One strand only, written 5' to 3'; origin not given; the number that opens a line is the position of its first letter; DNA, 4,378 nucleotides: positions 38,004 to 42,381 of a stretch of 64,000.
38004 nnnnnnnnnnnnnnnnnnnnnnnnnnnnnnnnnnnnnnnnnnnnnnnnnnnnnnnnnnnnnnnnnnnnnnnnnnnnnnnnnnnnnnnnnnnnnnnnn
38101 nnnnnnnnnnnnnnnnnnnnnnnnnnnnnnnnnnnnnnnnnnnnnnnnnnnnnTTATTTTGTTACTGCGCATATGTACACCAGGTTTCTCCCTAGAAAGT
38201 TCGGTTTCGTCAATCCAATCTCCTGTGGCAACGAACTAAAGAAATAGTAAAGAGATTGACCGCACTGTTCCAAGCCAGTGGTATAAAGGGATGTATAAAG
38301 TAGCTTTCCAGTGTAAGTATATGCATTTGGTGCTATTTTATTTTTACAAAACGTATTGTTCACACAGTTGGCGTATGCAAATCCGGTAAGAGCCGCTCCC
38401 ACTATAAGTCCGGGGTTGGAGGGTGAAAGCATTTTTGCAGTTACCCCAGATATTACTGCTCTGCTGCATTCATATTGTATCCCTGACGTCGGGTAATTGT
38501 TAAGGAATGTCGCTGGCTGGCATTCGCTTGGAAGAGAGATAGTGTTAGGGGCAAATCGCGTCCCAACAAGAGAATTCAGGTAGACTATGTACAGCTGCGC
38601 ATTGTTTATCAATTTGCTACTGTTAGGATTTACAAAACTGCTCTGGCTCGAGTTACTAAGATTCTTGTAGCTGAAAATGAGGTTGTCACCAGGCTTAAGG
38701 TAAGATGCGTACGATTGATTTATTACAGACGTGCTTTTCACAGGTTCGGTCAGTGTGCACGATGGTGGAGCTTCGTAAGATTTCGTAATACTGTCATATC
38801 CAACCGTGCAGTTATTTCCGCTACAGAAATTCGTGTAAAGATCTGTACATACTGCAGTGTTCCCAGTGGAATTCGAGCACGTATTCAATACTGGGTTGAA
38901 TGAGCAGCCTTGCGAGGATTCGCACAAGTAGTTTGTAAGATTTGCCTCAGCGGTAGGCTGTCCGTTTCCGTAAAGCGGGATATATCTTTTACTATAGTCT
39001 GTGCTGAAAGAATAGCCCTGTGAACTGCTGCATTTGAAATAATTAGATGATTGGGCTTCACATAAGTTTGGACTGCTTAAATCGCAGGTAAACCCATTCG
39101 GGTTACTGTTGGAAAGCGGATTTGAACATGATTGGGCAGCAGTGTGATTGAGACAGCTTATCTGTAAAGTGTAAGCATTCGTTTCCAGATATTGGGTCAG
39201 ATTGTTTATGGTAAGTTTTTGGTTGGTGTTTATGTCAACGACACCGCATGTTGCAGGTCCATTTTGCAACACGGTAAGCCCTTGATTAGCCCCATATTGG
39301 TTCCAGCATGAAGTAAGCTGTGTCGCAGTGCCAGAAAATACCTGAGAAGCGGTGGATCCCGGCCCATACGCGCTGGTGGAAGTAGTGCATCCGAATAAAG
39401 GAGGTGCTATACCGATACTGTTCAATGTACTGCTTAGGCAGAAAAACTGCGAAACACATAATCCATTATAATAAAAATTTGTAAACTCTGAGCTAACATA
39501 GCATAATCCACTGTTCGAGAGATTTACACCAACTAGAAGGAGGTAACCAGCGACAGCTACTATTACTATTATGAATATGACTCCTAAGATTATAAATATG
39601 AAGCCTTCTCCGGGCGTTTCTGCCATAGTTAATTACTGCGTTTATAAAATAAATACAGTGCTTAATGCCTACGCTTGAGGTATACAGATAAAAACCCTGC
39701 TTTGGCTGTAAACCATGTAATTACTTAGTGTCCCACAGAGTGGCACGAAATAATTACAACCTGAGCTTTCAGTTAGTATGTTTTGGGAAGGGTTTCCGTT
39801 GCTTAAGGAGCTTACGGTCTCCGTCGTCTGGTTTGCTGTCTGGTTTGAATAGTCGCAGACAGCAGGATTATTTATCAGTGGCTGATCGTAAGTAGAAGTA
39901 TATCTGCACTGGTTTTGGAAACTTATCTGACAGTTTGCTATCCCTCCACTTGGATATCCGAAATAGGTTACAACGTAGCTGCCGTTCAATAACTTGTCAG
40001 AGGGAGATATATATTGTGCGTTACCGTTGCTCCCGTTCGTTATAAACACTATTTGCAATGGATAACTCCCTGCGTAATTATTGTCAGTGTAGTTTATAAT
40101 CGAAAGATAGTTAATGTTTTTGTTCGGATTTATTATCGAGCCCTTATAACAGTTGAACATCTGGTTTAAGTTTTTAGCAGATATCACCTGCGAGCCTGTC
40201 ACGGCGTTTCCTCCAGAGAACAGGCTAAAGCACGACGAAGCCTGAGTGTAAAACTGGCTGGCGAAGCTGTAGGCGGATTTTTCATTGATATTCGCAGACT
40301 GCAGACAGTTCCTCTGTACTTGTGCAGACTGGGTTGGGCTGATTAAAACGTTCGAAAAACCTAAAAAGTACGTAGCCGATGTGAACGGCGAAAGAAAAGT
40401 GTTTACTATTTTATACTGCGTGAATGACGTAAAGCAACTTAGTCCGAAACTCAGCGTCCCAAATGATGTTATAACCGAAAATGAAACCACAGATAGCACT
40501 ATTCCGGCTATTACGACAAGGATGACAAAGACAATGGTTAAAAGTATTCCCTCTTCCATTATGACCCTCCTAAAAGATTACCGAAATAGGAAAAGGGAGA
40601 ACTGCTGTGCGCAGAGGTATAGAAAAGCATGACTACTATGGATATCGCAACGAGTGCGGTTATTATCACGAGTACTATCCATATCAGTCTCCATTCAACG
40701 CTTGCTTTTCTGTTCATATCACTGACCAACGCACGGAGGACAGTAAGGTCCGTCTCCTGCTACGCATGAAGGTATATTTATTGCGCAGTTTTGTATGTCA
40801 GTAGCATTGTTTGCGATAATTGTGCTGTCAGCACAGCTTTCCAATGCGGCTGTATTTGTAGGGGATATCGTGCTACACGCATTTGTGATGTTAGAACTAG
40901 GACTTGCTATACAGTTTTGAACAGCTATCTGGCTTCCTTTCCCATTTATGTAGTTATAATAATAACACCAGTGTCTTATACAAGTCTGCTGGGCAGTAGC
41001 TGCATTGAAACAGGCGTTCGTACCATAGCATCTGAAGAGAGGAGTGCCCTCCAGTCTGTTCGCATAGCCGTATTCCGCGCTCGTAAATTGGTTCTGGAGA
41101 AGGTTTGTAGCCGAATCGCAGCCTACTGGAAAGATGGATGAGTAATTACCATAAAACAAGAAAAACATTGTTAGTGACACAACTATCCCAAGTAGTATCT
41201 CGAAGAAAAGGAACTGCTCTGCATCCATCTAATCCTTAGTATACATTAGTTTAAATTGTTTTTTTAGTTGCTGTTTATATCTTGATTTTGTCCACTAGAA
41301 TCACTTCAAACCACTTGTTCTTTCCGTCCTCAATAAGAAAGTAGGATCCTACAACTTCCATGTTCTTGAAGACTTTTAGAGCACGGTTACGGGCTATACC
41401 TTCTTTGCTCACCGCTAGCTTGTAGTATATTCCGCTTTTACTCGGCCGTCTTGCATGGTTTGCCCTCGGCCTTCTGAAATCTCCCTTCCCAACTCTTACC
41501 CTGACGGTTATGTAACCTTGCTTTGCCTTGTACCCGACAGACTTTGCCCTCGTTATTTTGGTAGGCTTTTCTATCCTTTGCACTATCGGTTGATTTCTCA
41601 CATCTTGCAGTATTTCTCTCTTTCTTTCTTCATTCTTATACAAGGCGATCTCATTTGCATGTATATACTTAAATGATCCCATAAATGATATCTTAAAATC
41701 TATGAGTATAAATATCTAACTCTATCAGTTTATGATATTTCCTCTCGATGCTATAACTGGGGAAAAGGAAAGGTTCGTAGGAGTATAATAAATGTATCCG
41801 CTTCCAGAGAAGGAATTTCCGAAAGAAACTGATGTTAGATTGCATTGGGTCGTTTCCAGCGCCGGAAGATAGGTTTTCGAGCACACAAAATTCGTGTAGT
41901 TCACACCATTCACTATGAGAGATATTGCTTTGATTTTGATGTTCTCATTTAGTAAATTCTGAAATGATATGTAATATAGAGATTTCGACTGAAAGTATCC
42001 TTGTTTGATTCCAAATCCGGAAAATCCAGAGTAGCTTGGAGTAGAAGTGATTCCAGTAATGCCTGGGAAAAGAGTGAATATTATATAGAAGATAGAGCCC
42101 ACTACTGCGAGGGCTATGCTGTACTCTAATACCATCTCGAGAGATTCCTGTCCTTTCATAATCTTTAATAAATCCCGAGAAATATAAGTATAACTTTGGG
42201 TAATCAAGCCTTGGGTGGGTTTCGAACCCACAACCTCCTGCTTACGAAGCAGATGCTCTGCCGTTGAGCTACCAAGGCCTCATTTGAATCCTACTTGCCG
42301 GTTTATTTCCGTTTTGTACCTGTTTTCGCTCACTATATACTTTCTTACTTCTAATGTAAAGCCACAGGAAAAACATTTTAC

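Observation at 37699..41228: Tight five-gene operon of Cys-rich, pilin-like secreted proteins: candidate undescribed surface filament or adhesion module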

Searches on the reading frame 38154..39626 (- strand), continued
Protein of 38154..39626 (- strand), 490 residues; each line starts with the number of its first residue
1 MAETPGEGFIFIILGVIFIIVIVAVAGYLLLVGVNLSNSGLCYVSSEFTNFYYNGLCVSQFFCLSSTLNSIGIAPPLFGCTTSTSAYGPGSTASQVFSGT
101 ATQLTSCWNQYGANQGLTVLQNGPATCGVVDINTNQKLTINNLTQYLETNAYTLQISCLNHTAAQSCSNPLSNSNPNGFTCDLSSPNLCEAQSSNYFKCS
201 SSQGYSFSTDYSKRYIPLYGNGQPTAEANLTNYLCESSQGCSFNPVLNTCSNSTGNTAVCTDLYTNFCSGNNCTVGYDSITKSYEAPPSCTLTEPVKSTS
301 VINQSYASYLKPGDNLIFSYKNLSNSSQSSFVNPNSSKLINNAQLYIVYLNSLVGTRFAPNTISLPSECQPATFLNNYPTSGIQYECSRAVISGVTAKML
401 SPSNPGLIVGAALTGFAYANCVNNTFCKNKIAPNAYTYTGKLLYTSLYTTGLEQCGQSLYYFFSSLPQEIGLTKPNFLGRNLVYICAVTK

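Call 80: search_protein_families(library=pfam, alignment_id=A5, max_evalue=1)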
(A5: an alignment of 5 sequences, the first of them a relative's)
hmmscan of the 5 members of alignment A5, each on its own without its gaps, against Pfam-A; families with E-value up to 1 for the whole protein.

A. member 1, L047:3007-5019:+ (670 aa): 3 families
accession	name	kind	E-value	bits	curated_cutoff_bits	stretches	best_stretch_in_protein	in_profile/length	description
PF06897.17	DUF1269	-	0.16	12.8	26.9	0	25-60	64-99/100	Protein of unknown function (DUF1269)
PF00482.28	T2SSF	-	0.18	12.2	25.2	2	147-269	13-125/125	Type II secretion system (T2SS), protein F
PF18910.5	DUF5665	-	0.69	10.5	27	0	543-562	19-38/56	Domain of unknown function (DUF5665)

B. families by the number of members that match (of 5 scanned): 9 families
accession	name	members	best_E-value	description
PF00482.28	T2SSF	3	0.00057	Type II secretion system (T2SS), protein F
PF25140.1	PGAP1_TMD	1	0.013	GPI inositol-deacylase transmembrane domain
PF20946.2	Ctf4_C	1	0.034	DNA polymerase alpha-binding protein Ctf4, C-terminal domain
PF21808.2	Dynamin-like_hel_bact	1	0.11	Bacterial dynamin-like protein, helical domain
PF06897.17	DUF1269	1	0.16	Protein of unknown function (DUF1269)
PF12805.13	FUSC-like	1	0.19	FUSC-like inner membrane protein yccS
PF16487.10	ArgoMid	1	0.25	Mid domain of argonaute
PF13413.12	HTH_25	1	0.36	Helix-turn-helix domain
PF18910.5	DUF5665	1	0.69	Domain of unknown function (DUF5665)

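Call 81: search_solved_structures(query=A5, max_evalue=10)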
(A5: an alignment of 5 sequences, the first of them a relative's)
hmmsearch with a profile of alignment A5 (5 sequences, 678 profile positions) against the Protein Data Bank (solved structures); distinct sequences matched with E-value up to 10: 2.
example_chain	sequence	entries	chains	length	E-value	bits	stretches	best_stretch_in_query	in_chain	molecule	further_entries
7cvo_B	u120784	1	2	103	1.3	10.6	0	177-205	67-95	Nuclear transcription factor Y subunit B-3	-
7cvq_B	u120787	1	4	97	2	9.9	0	177-205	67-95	Nuclear transcription factor Y subunit B-2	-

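Call 82: find_encoding_contigs(protein=P0064, flank=10000, max_places=2)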
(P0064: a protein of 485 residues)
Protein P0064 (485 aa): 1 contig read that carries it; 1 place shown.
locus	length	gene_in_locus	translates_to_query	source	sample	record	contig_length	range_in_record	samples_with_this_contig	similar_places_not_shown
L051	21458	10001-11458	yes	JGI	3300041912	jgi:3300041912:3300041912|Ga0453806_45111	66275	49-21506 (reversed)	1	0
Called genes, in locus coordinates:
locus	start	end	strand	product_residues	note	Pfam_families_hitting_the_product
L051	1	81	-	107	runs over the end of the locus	PF01588:tRNA_bind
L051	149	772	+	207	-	PF02223:Thymidylate_kin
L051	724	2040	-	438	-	PF01336:tRNA_anti-codon, PF00152:tRNA-synt_2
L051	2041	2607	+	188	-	PF03167:UDG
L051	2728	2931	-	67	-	-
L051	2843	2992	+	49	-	-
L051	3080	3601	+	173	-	PF17144:Ribosomal_L5e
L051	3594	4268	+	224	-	PF00333:Ribosomal_S5, PF03719:Ribosomal_S5_C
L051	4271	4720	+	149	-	PF00327:Ribosomal_L30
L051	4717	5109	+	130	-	-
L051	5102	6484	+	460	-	PF00344:SecY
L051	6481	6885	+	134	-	PF01956:EMC3_TMCO1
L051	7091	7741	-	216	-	PF09754:PAC2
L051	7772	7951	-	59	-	PF04135:Nop10p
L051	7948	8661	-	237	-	PF00575:S1, PF21710:Spt6_S1 (faint), PF07541:EIF_2_alpha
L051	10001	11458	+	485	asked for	-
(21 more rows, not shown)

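Call 83: find_encoding_contigs(protein=P0067, flank=10000, max_places=2)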
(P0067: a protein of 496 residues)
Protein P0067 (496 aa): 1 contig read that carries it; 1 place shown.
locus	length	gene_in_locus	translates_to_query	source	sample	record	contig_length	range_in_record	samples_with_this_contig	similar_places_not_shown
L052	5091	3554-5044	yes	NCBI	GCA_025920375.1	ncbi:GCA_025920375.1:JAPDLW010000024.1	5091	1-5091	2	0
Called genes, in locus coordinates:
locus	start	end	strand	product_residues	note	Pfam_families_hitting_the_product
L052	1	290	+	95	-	PF00344:SecY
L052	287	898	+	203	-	PF01956:EMC3_TMCO1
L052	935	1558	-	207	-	-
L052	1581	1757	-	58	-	PF04135:Nop10p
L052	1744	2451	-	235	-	PF00575:S1, PF23459:S1_RRP5 (faint), PF07541:EIF_2_alpha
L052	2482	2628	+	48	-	-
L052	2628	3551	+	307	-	-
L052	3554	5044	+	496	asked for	-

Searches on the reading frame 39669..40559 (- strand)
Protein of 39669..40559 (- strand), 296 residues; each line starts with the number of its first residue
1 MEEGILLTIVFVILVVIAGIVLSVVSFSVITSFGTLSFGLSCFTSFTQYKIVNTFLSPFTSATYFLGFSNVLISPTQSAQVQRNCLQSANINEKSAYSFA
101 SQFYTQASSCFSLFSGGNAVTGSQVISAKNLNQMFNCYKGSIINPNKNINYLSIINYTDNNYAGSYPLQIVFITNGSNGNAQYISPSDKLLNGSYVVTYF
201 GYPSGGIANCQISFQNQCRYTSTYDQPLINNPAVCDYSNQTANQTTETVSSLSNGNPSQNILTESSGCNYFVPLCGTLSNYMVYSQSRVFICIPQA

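Call 6: search_protein_families(library=pfam, proteins=[window:39669-40559:-], max_evalue=1)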
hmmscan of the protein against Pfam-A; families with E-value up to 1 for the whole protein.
window:39669-40559:- (296 aa): 0 families

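Call 7: search_protein_families(library=ncbifam, proteins=[window:39669-40559:-], max_evalue=1)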
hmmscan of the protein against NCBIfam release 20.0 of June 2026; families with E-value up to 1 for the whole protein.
window:39669-40559:- (296 aa): 0 families

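Call 30: find_homologous_proteins(query=window:39669-40559:-, max_evalue=0.001)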
Query window:39669-40559:- (296 aa): 28 proteins with E <= 0.001 among 900 candidates.
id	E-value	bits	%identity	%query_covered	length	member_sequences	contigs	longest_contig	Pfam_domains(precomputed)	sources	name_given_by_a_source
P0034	2.2e-185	632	100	100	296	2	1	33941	-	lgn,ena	-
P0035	3.2e-149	514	77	100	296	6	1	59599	-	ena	-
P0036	1.0e-146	505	76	100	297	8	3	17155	-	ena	-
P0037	9.9e-146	502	76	100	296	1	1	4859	-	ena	-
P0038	5.6e-145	500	76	100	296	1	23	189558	-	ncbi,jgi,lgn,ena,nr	ncbi:MAG: hypothetical protein M1284_00865 [Candidatus Parvarchaeota archaeon]|jgi:hypothetical prot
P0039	2.0e-144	498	76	99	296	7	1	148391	-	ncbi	ncbi:MAG: hypothetical protein ACP5MV_00200 [Candidatus Parvarchaeum sp.]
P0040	2.2e-144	498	76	99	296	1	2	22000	-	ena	-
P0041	3.3e-144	497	75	100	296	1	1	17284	-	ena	-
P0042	8.0e-144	496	75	100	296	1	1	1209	-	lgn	-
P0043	7.8e-143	493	76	99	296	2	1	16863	-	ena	-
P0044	2.0e-141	488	74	99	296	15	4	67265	-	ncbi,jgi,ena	jgi:hypothetical protein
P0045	2.2e-141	488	74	99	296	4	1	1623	-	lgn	-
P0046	2.7e-141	488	74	99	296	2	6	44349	-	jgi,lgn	jgi:hypothetical protein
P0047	3.2e-141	487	74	99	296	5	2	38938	-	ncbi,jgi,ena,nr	ncbi:hypothetical protein M1558_00860 [Candidatus Parvarchaeota archaeon]|nr:hypothetical protein [C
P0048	4.1e-141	487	75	99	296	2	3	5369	-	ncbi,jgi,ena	-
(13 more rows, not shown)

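Call 61: predict_structure(alignment_id=A3)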
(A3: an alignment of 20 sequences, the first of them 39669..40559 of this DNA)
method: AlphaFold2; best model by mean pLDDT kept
length: 296 residues; sequences in the alignment: 20
mean_pLDDT: 42.3   pTM: 0.28
mean pLDDT of the five models: 42.3, 39.8, 38.1, 36.2, 33.3
residues with pLDDT >= 90: 0; 70-90: 0; 50-70: 56; < 50: 240
segments of 3 or more residues with pLDDT < 50: 14-94, 109-117, 125-140, 165-169, 171-218, 221-230, 237-296
pLDDT, mean of each block of 10 residues (from residue 1): 55 49 42 42 44 32 30 43 45 49 52 46 45 37 53 59 49 37 30 38 37 46 42 48 35 38 39 29 37 39
secondary structure, 60 per line:
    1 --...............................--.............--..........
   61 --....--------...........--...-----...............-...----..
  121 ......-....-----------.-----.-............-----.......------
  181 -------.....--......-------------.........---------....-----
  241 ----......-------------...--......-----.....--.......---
elements in order: H3-33 H36-48 H51-60 H63-66 H75-85 H96-110 H119-126 H128-131 H151-162 E168-174 H188-192 E195-200 H214-222 H232-235 E245-250 E269-274 H280-284 E287-293

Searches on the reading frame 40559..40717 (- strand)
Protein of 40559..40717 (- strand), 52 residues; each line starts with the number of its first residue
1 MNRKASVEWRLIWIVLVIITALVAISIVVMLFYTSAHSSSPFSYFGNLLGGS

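Call 6: search_protein_families(library=pfam, proteins=[window:40559-40717:-], max_evalue=1)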
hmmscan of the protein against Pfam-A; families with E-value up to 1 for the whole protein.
window:40559-40717:- (52 aa): 2 families
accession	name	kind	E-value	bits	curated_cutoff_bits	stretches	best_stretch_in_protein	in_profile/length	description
PF10745.14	DUF2530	-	0.1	13.3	25.5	1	12-50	13-52/77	Protein of unknown function (DUF2530)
PF08391.16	Ly49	-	0.34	11.9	31.5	1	6-32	1-27/119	Ly49-like protein, N-terminal region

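Call 7: search_protein_families(library=ncbifam, proteins=[window:40559-40717:-], max_evalue=1)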
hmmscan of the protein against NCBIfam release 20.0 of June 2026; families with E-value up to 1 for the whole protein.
window:40559-40717:- (52 aa): 3 families
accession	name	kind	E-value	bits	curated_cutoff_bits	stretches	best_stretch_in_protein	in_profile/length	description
NF052432.1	TC0500_fam_Inc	equivalog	0.12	11.8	240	1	5-31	35-61/214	TC0500 family inclusion membrane protein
NF006283.1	PRK08455.1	equivalog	0.22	11.2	187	1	10-39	19-48/182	flagellar basal body-associated protein FliL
NF042931.1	SAG1386_EF1546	equivalog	0.25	11.4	80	1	7-40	26-58/158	SAG1386/EF1546 family surface-associated protein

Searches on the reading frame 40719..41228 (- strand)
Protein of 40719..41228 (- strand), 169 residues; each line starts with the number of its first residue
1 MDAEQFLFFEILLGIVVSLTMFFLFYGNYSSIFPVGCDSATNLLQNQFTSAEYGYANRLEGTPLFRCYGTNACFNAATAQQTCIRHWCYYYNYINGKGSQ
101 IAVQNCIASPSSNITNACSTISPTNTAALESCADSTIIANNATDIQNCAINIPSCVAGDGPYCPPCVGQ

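Call 6: search_protein_families(library=pfam, proteins=[window:40719-41228:-], max_evalue=1)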
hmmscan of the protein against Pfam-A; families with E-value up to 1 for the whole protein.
window:40719-41228:- (169 aa): 0 families

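Call 7: search_protein_families(library=ncbifam, proteins=[window:40719-41228:-], max_evalue=1)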
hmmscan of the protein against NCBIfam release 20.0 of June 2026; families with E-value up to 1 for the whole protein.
window:40719-41228:- (169 aa): 0 families

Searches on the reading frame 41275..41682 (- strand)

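Call 6: search_protein_families(library=pfam, proteins=[window:41275-41682:-], max_evalue=1)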
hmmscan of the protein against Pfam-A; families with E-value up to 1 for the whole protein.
window:41275-41682:- (135 aa): 1 family
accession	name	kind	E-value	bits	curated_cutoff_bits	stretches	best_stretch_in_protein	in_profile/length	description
PF00827.22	Ribosomal_L15e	-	2.2e-34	119.2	27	1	20-132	21-136/191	Ribosomal L15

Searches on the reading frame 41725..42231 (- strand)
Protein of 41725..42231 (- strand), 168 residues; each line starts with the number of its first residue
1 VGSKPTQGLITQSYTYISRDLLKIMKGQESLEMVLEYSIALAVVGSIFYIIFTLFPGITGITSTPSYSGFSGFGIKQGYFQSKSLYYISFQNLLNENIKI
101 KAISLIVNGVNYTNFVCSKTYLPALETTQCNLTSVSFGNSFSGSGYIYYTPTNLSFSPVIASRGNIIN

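Call 6: search_protein_families(library=pfam, proteins=[window:41725-42231:-], max_evalue=1)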
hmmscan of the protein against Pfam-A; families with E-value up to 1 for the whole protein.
window:41725-42231:- (168 aa): 1 family
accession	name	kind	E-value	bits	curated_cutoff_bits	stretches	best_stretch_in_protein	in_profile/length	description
PF08626.16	TRAPPC9-Trs120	-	0.22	9.3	24.7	1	88-134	703-748/1229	Transport protein Trs120 or TRAPPC9, TRAPP II complex subunit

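Call 7: search_protein_families(library=ncbifam, proteins=[window:41725-42231:-], max_evalue=1)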
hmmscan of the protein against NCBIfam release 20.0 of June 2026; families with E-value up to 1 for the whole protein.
window:41725-42231:- (168 aa): 2 families
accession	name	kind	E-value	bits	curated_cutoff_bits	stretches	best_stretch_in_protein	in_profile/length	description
NF028536.0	PAP2_near_MCR1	equivalog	0.072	12.8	475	1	83-166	106-189/237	PAP2 family protein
TIGR00261.1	traB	subfamily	0.19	10.7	178.35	1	19-54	226-261/380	TraB family protein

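Call 92: search_solved_structures(query=A7, max_evalue=10)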
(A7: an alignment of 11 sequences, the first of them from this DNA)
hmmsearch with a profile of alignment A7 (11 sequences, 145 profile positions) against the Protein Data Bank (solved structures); distinct sequences matched with E-value up to 10: 2.
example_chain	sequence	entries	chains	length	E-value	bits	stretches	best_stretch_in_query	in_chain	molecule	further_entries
3uzr_A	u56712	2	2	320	0.31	14.3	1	68-104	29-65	Aminoglycoside phosphotransferase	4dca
3ham_A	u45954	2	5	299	0.34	14.1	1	70-104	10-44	Aminoglycoside phosphotransferase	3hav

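Call 93: search_protein_families(library=pfam, alignment_id=A7, max_evalue=5)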
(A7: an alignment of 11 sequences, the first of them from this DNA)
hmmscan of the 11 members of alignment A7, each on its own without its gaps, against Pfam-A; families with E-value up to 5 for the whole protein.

A. member 1, seq(144 aa): 1 family
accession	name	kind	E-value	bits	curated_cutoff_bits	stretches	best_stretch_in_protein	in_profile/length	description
PF08626.16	TRAPPC9-Trs120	-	0.16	9.7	24.7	1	64-110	703-748/1229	Transport protein Trs120 or TRAPPC9, TRAPP II complex subunit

B. families by the number of members that match (of 11 scanned): 5 families
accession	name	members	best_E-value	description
PF23958.1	DUF7287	2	0.3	Family of unknown function (DUF7287)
PF06480.20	FtsH_ext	2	0.33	FtsH Extracellular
PF04021.17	Class_IIIsignal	2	2.9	Class III signal peptide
PF08626.16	TRAPPC9-Trs120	1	0.16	Transport protein Trs120 or TRAPPC9, TRAPP II complex subunit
PF16954.10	HRG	1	0.3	Haem-transporter, endosomal/lysosomal, haem-responsive gene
